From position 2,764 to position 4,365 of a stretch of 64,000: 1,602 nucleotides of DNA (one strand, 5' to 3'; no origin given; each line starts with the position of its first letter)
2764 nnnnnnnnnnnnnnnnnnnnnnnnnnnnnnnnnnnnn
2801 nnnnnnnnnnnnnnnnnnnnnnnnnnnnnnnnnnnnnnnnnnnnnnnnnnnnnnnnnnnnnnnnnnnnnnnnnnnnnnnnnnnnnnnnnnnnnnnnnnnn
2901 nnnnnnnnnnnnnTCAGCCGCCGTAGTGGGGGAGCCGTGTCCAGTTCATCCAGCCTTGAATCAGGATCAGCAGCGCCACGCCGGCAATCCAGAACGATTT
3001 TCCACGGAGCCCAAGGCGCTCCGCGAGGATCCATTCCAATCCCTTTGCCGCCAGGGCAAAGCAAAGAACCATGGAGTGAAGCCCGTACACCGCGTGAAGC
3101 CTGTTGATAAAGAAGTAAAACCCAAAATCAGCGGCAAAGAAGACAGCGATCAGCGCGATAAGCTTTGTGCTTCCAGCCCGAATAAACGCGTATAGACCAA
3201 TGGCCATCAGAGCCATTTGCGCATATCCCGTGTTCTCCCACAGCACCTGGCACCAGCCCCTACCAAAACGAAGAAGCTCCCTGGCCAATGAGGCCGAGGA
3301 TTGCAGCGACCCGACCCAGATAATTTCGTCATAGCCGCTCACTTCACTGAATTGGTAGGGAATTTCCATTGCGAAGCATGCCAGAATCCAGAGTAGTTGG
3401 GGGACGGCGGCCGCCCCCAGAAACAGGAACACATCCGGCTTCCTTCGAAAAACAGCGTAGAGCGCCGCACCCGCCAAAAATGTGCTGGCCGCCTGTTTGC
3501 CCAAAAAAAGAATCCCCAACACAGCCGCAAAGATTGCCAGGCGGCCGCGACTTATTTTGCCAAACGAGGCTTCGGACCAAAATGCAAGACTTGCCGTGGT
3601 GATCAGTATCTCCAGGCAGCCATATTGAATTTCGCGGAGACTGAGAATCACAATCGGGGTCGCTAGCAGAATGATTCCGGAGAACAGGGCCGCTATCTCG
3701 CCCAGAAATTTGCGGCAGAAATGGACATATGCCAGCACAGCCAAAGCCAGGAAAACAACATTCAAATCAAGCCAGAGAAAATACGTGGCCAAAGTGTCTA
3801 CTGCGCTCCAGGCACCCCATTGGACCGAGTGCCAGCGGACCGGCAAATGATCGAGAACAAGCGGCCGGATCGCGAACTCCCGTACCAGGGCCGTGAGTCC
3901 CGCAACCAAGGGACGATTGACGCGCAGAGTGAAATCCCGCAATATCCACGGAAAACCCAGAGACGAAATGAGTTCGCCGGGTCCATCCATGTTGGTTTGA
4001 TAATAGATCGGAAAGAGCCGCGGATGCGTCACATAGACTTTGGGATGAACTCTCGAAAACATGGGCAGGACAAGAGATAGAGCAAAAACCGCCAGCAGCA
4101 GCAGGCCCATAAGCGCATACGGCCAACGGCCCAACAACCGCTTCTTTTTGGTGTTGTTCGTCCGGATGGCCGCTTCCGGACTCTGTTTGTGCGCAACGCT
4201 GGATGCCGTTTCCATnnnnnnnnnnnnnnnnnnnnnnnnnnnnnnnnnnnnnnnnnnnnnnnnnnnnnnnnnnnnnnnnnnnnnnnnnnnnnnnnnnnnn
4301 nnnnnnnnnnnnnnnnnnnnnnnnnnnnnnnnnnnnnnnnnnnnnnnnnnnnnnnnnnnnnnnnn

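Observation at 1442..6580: Translationally coupled operon: an Und-P-sugar synthase-type GT2 followed by three different polytopic membrane proteins, at least one GT-C/PMT-like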

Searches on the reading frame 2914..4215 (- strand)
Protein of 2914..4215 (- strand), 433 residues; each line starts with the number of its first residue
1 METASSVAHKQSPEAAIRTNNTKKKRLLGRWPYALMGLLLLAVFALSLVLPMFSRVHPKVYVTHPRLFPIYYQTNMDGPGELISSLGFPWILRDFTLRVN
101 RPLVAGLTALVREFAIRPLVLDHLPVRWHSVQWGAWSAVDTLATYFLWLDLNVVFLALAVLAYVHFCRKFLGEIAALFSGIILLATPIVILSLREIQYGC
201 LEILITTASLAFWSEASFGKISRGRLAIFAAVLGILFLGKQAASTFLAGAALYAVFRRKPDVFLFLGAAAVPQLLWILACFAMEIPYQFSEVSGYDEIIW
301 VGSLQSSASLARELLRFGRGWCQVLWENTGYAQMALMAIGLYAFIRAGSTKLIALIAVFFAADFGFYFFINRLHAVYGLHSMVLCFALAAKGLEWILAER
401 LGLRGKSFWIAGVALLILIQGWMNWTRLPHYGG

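Call 9: search_protein_families(library=pfam, proteins=[window:2914-4215:-], max_evalue=0.1)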
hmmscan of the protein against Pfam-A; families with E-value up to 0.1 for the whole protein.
window:2914-4215:- (433 aa): 0 families

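Call 10: search_protein_families(library=ncbifam, proteins=[window:2914-4215:-], max_evalue=0.1)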
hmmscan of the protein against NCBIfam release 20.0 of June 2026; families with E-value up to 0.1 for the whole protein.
window:2914-4215:- (433 aa): 0 families

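Call 14: search_solved_structures(query=window:2914-4215:-, max_evalue=10)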
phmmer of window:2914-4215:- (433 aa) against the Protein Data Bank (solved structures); distinct sequences matched with E-value up to 10: 0.

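Call 16: find_homologous_proteins(query=window:2914-4215:-, max_evalue=0.001)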
Query window:2914-4215:- (433 aa): 4 proteins with E <= 0.001 among 8000 candidates.
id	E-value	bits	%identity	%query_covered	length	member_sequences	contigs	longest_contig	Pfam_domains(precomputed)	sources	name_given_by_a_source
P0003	2.2e-283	958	100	100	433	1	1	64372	-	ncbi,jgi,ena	-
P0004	9.8e-139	481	54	97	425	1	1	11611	PF13231.13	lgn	-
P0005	5.0e-135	469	55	95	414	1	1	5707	-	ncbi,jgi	-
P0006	2.1e-60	223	34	89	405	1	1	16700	-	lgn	-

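Call 18: find_encoding_contigs(protein=P0006, flank=10000, max_places=3)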
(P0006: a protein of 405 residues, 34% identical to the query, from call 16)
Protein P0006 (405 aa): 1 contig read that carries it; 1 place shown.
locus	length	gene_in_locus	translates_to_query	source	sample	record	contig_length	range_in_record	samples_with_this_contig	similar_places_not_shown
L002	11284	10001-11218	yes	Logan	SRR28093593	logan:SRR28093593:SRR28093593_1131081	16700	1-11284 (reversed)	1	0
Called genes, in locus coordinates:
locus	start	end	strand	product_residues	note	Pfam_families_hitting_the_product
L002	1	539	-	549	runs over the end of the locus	PF13489:Methyltransf_23 (faint), PF08241:Methyltransf_11, PF08242:Methyltransf_12, PF13649:Methyltransf_25, PF13847:Methyltransf_31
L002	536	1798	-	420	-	PF02310:B12-binding, PF04055:Radical_SAM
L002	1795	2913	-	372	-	PF01041:DegT_DnrJ_EryC1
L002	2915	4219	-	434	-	PF01041:DegT_DnrJ_EryC1, PF00155:Aminotran_1_2 (weak), PF01212:Beta_elim_lyase (faint), PF01053:Cys_Met_Meta_PP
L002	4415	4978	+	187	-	PF00334:NDK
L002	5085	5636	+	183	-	PF08241:Methyltransf_11 (weak)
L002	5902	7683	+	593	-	PF00515:TPR_1 (faint), PF07719:TPR_2 (faint), PF13181:TPR_8 (faint), PF13414:TPR_11 (faint), PF13424:TPR_12 (faint), PF13428:TPR_14 (faint), PF13429:TPR_15 (faint), PF13844:Glyco_transf_41, +7 more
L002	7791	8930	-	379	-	PF04055:Radical_SAM (weak), PF12836:HHH_3 (weak)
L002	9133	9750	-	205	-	PF01726:LexA_DNA_bind, PF00717:Peptidase_S24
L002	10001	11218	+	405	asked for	-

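Call 19: find_encoding_contigs(protein=P0005, flank=10000, max_places=3)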
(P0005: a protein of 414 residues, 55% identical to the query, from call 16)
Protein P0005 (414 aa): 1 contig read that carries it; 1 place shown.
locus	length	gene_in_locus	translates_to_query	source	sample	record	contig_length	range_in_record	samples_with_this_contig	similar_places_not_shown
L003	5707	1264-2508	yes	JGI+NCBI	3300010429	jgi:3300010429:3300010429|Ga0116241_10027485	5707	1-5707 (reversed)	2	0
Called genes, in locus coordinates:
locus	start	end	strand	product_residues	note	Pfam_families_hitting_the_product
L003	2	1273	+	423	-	?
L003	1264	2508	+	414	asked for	-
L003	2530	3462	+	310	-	PF00535:Glycos_transf_2, PF13641:Glyco_tranf_2_3, PF13632:Glyco_trans_2_3 (faint)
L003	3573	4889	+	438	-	-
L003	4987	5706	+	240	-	?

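Call 31: search_solved_structures(query=A2, max_evalue=10)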
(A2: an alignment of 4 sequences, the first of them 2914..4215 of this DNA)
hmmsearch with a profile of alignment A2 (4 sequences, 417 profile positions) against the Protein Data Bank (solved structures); distinct sequences matched with E-value up to 10: 2.
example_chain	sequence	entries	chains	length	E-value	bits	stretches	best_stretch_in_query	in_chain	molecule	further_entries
4c57_C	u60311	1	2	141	1.6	10.9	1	303-356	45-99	NANOBODY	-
5y7z_D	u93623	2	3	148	1.8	10.7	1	303-356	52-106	NANOBODY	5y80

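Call 41: predict_structure(alignment_id=A2)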
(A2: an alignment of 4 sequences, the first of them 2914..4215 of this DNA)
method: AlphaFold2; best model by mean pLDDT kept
length: 433 residues; sequences in the alignment: 4
mean_pLDDT: 62.2   pTM: 0.65
mean pLDDT of the five models: 62.2, 57.3, 55.0, 49.9, 46.6
residues with pLDDT >= 90: 13; 70-90: 152; 50-70: 138; < 50: 130
segments of 3 or more residues with pLDDT < 50: 1-28, 50-108, 131-136, 188-195, 285-303, 371-376, 430-433
pLDDT, mean of each block of 10 residues (from residue 1): 38 44 46 71 59 36 29 31 37 32 44 64 64 47 59 77 85 88 67 50 74 72 71 62 64 68 68 66 52 34 63 77 67 84 83 76 68 53 84 91 86 84 64 39
secondary structure, 60 per line:
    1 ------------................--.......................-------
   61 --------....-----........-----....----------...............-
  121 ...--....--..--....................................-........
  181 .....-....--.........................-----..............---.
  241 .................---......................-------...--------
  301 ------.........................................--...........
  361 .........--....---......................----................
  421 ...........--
elements in order: H13-28 H31-53 H69-72 H78-85 H91-94 H105-119 H126-129 H138-171 H173-185 H187-190 H193-217 H223-236 H240-257 H261-282 H307-347 H350-369 H372-375 H379-400 H405-431

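Call 66: search_protein_families(library=pfam, proteins=[L003:2-1273:+, L003:3573-4889:+, P0004, P0005, P0006], max_evalue=1)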
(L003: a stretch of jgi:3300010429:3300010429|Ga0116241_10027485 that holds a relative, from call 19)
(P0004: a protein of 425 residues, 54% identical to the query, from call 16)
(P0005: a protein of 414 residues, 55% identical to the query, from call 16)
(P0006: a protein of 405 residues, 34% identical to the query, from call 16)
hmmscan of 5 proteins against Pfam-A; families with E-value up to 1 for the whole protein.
L003:2-1273:+ (423 aa): 0 families

L003:3573-4889:+ (438 aa): 1 family
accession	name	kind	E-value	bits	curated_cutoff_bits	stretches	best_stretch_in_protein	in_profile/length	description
PF21294.4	Polysacc_lyase_14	-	0.0031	17.7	27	1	216-264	126-172/215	Polysaccharide lyase 14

P0004 (425 aa): 1 family
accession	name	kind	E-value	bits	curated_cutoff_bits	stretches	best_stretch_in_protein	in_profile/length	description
PF13231.12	PMT_2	-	7.4e-07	30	26.1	1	142-269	25-160/160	Dolichyl-phosphate-mannose-protein mannosyltransferase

P0005 (414 aa): 1 family
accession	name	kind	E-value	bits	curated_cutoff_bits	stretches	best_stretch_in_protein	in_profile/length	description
PF13231.12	PMT_2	-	3.1e-05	24.7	26.1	1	131-244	25-139/160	Dolichyl-phosphate-mannose-protein mannosyltransferase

P0006 (405 aa): 2 families
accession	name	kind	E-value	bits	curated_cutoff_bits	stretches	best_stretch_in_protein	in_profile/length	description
PF13231.12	PMT_2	-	5.4e-05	23.9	26.1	1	118-233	25-139/160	Dolichyl-phosphate-mannose-protein mannosyltransferase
PF03901.23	Glyco_transf_22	-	0.23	11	23.8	0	325-358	232-265/414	Alg9-like mannosyltransferase family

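Call 93: fold_search(model_id=the predicted structure, library=pdb)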
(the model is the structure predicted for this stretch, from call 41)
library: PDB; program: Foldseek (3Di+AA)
matches with E <= 10: 299; with E <= 0.001: 0
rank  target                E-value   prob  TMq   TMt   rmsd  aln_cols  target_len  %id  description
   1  7oci_F                1.2e-03  1.00  0.46  0.33  11.4       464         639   14  Cryo-EM structure of yeast Ost6p containing oligosaccharyltransferase complex (released 2022-02-16)
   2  6ezn_F                1.5e-03  1.00  0.47  0.34  10.7       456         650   12  Cryo-EM structure of the yeast oligosaccharyltransferase (OST) complex (released 2018-01-17)
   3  9n9j_I                1.6e-03  1.00  0.45  0.30  14.4       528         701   12  Structure of a GRP94 folding intermediate engaged with a CCDC134- and FKBP11-bound secretory translocon (released 2025-11-19)
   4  8age_A                1.7e-03  1.00  0.46  0.33  11.3       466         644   13  Structure of yeast oligosaccharylransferase complex with acceptor peptide bound (released 2022-12-07)
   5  3waj                  2.5e-03  1.00  0.35  0.21  14.6       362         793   12  Crystal structure of the Archaeoglobus fulgidus oligosaccharyltransferase (O29867_ARCFU) complex with Zn and sulfate (released 2013-10-30)
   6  8agb_A                2.7e-03  1.00  0.48  0.35  10.2       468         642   14  Structure of yeast oligosaccharylransferase complex with lipid-linked oligosaccharide bound (released 2022-12-07)
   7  6c26_A                3.5e-03  1.00  0.50  0.36  12.1       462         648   12  The Cryo-EM structure of a eukaryotic oligosaccharyl transferase complex (released 2018-01-31)
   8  5gmy_A                4.1e-03  1.00  0.34  0.20  14.5       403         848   14  Crystal structure of the Archaeoglobus fulgidus oligosaccharyltransferase (O29867_ARCFU) tethered with an acceptor pep (released 2017-02-01)
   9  8b6l_I                4.3e-03  1.00  0.43  0.29  15.1       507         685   14  Subtomogram average of the human Sec61-TRAP-OSTA-translocon (released 2022-12-07)
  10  3wak                  4.7e-03  1.00  0.37  0.21  14.4       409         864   13  Crystal structure of the Archaeoglobus fulgidus oligosaccharyltransferase (O29867_ARCFU) in the apo form (released 2013-10-30)
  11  6ftg_5                4.9e-03  1.00  0.46  0.33  14.2       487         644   14  Subtomogram average of OST-containing ribosome-translocon complexes from canine rough microsomal membranes (released 2018-03-21)
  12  8agc_A                5.7e-03  1.00  0.49  0.33  13.2       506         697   13  Structure of yeast oligosaccharylransferase complex with lipid-linked oligosaccharide and non-acceptor peptide bound (released 2022-12-07)
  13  9s6t_A                7.8e-03  1.00  0.50  0.46   7.6       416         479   15  Ternary cryo-EM structure of chicken ALG12 with Dol25-PP-GlcNAc2Man7, Dol25-P-Man, and Fab (released 2026-03-18)
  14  5f15                  1.1e-02  1.00  0.33  0.28  13.3       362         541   14  Crystal Structure of ArnT from Cupriavidus metallidurans bound to Undecaprenyl phosphate (released 2016-02-17)
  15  9i5k_A                1.1e-02  1.00  0.47  0.42  10.2       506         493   15  Structure of the Chaetomium thermophilum Pmt4 homodimer (C2 symmetry) (released 2025-12-24)
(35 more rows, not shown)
